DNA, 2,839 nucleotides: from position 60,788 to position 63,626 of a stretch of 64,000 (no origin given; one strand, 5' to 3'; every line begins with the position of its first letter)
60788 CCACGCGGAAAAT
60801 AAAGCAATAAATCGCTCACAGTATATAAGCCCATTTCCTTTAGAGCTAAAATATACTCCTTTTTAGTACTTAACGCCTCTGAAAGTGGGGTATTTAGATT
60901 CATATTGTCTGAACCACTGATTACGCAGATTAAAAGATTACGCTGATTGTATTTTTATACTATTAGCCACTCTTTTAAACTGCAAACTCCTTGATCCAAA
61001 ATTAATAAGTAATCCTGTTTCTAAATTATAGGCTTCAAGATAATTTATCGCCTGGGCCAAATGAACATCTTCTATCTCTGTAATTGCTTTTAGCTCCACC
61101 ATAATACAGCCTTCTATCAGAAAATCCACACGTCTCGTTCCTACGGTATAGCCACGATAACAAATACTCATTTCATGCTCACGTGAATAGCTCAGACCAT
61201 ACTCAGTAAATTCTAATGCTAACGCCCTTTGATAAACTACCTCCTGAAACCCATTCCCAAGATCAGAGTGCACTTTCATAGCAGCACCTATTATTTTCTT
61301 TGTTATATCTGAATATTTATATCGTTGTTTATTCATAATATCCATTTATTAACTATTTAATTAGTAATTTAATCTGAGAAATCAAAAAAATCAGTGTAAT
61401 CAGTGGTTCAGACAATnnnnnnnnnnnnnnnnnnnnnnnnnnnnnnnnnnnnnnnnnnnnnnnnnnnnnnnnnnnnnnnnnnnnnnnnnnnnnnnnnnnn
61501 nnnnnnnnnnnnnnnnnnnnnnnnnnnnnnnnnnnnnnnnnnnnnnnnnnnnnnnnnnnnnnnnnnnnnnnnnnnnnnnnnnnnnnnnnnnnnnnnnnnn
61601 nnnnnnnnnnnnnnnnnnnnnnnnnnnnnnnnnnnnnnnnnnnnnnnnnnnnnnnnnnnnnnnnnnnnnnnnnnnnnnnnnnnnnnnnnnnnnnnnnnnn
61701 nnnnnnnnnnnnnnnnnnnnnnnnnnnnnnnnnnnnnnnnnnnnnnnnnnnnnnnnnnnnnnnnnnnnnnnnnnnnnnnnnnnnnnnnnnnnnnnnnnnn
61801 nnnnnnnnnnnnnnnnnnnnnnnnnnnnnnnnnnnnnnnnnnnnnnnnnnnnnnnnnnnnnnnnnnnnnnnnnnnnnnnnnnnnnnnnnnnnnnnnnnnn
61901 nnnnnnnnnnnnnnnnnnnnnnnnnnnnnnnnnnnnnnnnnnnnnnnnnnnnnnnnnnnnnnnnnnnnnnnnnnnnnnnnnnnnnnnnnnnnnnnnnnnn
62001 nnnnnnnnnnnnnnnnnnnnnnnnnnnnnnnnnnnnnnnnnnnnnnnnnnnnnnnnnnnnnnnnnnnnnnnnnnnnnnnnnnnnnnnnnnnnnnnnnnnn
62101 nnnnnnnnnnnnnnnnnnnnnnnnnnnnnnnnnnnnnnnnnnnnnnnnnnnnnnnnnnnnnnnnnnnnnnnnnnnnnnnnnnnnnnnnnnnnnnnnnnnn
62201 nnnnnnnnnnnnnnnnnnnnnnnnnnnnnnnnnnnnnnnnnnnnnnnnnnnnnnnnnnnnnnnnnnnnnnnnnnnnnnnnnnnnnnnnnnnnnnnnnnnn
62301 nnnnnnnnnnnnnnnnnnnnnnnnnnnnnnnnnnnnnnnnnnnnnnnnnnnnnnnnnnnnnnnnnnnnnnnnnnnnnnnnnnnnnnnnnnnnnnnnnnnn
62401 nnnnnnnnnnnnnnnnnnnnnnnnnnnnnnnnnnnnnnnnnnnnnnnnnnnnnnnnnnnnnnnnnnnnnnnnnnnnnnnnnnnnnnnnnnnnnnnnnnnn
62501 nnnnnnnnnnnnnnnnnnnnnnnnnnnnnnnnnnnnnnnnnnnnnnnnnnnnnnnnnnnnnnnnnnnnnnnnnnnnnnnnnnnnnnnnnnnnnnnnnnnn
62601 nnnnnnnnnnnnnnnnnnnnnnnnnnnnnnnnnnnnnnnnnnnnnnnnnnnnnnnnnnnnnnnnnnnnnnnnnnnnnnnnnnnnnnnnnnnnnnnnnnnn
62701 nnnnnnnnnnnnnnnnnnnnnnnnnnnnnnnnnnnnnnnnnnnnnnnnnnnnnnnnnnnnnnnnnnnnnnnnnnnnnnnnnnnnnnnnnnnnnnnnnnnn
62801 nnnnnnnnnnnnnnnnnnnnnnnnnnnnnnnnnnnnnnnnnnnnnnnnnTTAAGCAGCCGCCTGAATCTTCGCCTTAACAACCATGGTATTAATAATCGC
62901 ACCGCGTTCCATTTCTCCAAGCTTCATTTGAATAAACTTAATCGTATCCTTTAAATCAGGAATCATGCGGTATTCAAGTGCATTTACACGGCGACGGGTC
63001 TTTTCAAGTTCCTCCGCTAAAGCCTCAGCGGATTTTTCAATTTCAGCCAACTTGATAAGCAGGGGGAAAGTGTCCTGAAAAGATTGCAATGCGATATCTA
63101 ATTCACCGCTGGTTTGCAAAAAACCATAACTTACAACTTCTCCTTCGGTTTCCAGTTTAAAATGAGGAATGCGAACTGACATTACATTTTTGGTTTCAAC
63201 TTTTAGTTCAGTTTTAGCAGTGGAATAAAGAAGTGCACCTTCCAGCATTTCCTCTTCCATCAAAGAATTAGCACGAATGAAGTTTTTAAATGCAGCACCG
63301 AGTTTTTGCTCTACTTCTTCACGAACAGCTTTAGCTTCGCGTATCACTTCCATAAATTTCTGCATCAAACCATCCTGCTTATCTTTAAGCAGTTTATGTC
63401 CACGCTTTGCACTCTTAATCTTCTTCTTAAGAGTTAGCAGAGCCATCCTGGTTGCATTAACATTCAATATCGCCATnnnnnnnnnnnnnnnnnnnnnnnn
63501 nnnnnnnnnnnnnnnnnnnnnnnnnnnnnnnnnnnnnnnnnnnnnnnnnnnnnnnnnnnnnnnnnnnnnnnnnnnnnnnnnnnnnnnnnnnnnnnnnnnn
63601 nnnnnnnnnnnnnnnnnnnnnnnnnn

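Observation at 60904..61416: GxxExxY (PD-(D/E)XK) gene enclosed by perfect 21-bp terminal inverted repeats that match a family of short MITE-like elements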

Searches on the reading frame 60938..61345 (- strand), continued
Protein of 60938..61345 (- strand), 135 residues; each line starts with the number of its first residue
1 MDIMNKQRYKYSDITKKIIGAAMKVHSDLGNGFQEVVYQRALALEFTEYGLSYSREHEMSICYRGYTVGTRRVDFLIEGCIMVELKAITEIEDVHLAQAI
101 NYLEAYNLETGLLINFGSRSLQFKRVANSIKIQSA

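Call 28: find_related_loci(query=A1, collection=genome_contigs, flank=3000)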
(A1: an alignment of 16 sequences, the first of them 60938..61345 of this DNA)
Query A1 (135 aa) in genome_contigs; peptide patterns used: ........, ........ (x = any residue, [..] = any of these).
600 stretches matched a pattern (row limit reached: there are more); 579 encode a relative of the query (tblastn E <= 1e-3); the best 80 are kept; 80 distinct loci.
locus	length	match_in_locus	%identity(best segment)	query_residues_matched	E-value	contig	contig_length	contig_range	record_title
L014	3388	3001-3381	72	3-129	1e-60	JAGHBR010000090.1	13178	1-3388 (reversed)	MAG: Caldisericaceae bacterium isolate AUK261 PB_MBMC_215_c_000000000133, whole genome shotgun sequence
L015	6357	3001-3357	77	10-128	3e-60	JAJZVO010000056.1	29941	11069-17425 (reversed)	MAG: Bacteroidetes bacterium isolate SKS5.bin54 NODE_2558_length_29941_cov_2.370396, whole genome shotgun sequence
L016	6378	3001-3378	71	4-129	9e-59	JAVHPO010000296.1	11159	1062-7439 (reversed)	MAG: Prolixibacteraceae bacterium isolate WB02no9_44_10 NODE_5595_length_11159_cov_5.735771, whole genome shotgun sequen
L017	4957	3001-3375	68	4-128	3e-58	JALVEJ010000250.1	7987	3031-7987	MAG: Flavobacteriales bacterium isolate 134-614_metabat2_scaf2bin.100 134-614_scaffold_6387_c1, whole genome shotgun seq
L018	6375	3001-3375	70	4-128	1e-57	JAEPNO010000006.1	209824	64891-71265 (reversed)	MAG: Balneolaceae bacterium isolate HXMU1420-13 NODE_6_length_209824_cov_9.671776, whole genome shotgun sequence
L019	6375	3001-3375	68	4-128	9e-58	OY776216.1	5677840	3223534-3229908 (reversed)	MAG: uncultured Saccharicrinis sp. isolate 1ff51e6b-9ef2-4a18-b850-43072ca9d896 genome assembly, chromosome: 1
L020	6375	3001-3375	72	4-128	6e-58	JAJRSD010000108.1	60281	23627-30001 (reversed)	MAG: Bacteroidetes bacterium isolate Dive100_bin4.30 k141_1143419, whole genome shotgun sequence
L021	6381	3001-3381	69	3-129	7e-58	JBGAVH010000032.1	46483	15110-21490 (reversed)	MAG: Saprospiraceae bacterium isolate MAG_AAO_AS.28 AAOAS-28_NODE_32_length_46483_cov_16.216782, whole genome shotgun se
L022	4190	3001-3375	72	1-126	1e-57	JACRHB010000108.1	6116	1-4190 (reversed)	MAG: Nitrospirae bacterium isolate NC_groundwater_1766_Pr3_B-0.1um_47_18 SR-2_scaffold_141_1622383, whole genome shotgun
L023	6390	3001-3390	69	2-132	3e-57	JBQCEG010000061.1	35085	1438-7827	MAG: Ginsengibacter sp. isolate bin114 k127_6631613, whole genome shotgun sequence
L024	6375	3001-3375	70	4-128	1e-57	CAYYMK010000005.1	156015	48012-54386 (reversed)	MAG TPA_asm: uncultured Chitinophaga sp. isolate binchicken_co16_360 genome assembly, contig: NODE_129_length_156015_cov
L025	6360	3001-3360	71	10-129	3e-57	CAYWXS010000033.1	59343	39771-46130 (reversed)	MAG TPA_asm: uncultured Anaerolinea sp. isolate SRP284006_co1_157 genome assembly, contig: NODE_639_length_59343_cov_10.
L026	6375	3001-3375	68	4-128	2e-57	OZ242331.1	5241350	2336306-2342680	MAG: Caldilineaceae bacterium isolate ec593c3b-ffb8-4a2d-a73b-63dc7c05fa8f genome assembly, chromosome: 1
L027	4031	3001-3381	69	3-129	1e-56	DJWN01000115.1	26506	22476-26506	MAG TPA_asm: Bacteroidales bacterium UBA6229 UBA6229_contig_83790, whole genome shotgun sequence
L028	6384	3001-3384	66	2-129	9e-57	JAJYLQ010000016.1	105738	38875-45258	MAG: Chloroflexi bacterium isolate DBS2-1.bin85 NODE_314_length_105738_cov_7.393775, whole genome shotgun sequence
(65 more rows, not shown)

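Call 37: search_protein_families(library=padloc, proteins=[window:60938-61345:-], max_evalue=0.1)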
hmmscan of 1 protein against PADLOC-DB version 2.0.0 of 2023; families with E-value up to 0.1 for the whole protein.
window:60938-61345:- (135 aa): 0 families

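Call 38: search_protein_families(library=phrogs, proteins=[window:60938-61345:-], max_evalue=0.01)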
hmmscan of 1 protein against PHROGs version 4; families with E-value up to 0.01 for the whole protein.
window:60938-61345:- (135 aa): 1 family
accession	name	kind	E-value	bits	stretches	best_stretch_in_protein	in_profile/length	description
phrog_5928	-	unknown function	0.0003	21.7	1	34-104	24-85/124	-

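Call 45: predict_structure(alignment_id=A2)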
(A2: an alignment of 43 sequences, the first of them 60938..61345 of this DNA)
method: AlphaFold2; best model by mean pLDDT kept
length: 135 residues; sequences in the alignment: 43
mean_pLDDT: 88.1   pTM: 0.81
mean pLDDT of the five models: 88.1, 87.9, 87.4, 86.9, 84.7
residues with pLDDT >= 90: 92; 70-90: 28; 50-70: 10; < 50: 5
segments of 3 or more residues with pLDDT < 50: none
pLDDT, mean of each block of 10 residues (from residue 1): 54 93 98 95 97 85 89 89 95 93 88 96 90 55
secondary structure, 60 per line:
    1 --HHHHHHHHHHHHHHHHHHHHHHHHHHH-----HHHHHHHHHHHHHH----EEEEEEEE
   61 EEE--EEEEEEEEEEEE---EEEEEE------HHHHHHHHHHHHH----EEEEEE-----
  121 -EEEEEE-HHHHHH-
elements in order: H3-29 H35-48 E53-63 E66-77 E81-86 H93-105 E110-115 E122-127 H129-134

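Call 51: fold_search(model_id=the predicted structure, library=pdb)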
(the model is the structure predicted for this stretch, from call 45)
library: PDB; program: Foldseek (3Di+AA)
matches with E <= 10: 751; with E <= 0.001: 3
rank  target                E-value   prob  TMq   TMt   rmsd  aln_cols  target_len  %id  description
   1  4ic1_A                6.9e-04  1.00  0.52  0.37  14.0       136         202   18  Crystal structure of SSO0001 (released 2013-01-16)
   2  4ic1_B                7.3e-04  1.00  0.50  0.35  13.9       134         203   16  Crystal structure of SSO0001 (released 2013-01-16)
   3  4ic1_G                8.9e-04  1.00  0.51  0.36  14.1       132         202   16  Crystal structure of SSO0001 (released 2013-01-16)
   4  4ic1_D                1.2e-03  1.00  0.50  0.35  14.2       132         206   18  Crystal structure of SSO0001 (released 2013-01-16)
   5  3syy                  3.3e-03  1.00  0.49  0.36  11.7       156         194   10  Crystal Structure of an alkaline exonuclease (LHK-Exo) from Laribacter hongkongensis (released 2012-02-15)
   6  9iac_A                5.2e-03  0.75  0.30  0.19  10.6       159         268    9  Structure of the Argonaute-associated Cas4 family protein 1 (ACE1) from Microcystis aeruginosa (MaACE1) (released 2025-04-23)
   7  3sz4                  7.1e-03  1.00  0.50  0.36  12.0       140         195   11  Crystal Structure of LHK-Exo in complex with dAMP (released 2012-02-15)
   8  3k93                  1.0e-02  0.99  0.48  0.31  13.2       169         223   10  Crystal structure of phage related exonuclease (YP_719632.1) from HAEMOPHILUS SOMNUS 129PT at 2.15 A resolution (released 2009-11-03)
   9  5zyt_C                1.1e-02  0.96  0.45  0.30  13.8       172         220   13  Crystal structure of human MGME1 with 3' overhang double strand DNA3 (released 2018-09-19)
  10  6ppr_A                1.2e-02  0.89  0.41  0.09  11.5       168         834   16  Cryo-EM structure of AdnA(D934A)-AdnB(D1014A) in complex with AMPPNP and DNA (released 2019-11-20)
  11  9np6_A                1.3e-02  0.85  0.37  0.08   8.7       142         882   18  Cryo-EM structure of AdnA(D934A)-AdnB(D1014A) in complex with AMPPNP and blunt end DNA (released 2025-03-19)
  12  2pvi_A                1.3e-02  0.47  0.26  0.23  16.5       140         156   16  PVUII ENDONUCLEASE COMPLEXED TO AN IODINATED COGNATE DNA (released 1999-12-20)
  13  7esz_C                1.6e-02  0.89  0.42  0.11   6.5       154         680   12  Crystal structure of the complex formed by Wolbachia cytoplasmic incompatibility factors CinA and CinB with Mn2+ from  (released 2021-11-10)
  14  9iac_B                1.6e-02  0.66  0.32  0.19  10.5       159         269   10  Structure of the Argonaute-associated Cas4 family protein 1 (ACE1) from Microcystis aeruginosa (MaACE1) (released 2025-04-23)
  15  2zyz_A                1.7e-02  0.80  0.32  0.42   6.4       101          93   10  Pyrobaculum aerophilum splicing endonuclease (released 2009-06-23)
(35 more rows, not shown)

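Call 96: search_protein_representatives(protein=window:60938-61345:-)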
Query: 135 residues. Proteins with E-value up to 0.001 (for the whole library): 15526; up to 1e-10: 4172; up to 1e-30: 49. The best 150 are listed.
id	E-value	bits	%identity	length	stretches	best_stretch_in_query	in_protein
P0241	1.2e-45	170.8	62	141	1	5-129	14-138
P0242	1.8e-45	170.2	65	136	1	9-129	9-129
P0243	1.8e-44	167.0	64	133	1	2-128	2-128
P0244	6.7e-44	165.1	62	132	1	10-134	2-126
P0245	6.9e-44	165.1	63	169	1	5-129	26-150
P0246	4.1e-43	162.6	63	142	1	11-129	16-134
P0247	4.7e-42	159.2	37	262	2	9-126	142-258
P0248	8.4e-42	158.3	57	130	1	7-127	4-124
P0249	1.1e-41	157.9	63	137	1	7-128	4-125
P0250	2.7e-41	156.7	58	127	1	11-130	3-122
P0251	3.4e-41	156.4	62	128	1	8-127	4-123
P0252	4.8e-41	155.9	65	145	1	8-129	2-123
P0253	4.7e-40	152.7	61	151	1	12-128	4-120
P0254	3.8e-39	149.8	66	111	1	23-129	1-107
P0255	6.5e-39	149.0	59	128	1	7-126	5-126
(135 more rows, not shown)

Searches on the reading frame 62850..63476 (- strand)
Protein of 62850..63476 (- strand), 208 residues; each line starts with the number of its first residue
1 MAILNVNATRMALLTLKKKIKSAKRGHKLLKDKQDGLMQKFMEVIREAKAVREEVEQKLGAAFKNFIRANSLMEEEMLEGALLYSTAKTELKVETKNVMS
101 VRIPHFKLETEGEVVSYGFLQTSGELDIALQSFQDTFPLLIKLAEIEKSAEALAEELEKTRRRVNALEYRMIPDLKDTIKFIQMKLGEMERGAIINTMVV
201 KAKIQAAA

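Call 9: search_protein_families(library=pfam, proteins=[window:62850-63476:-], max_evalue=0.01)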
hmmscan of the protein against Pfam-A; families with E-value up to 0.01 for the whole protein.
window:62850-63476:- (208 aa): 2 families
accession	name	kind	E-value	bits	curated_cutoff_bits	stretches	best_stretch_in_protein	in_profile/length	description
PF01813.22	ATP-synt_D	-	6e-59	199.6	25.7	1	13-202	2-196/196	ATP synthase subunit D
PF06103.16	DUF948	-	0.00056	20.5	37.2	0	10-60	18-68/89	Bacterial protein of unknown function (DUF948)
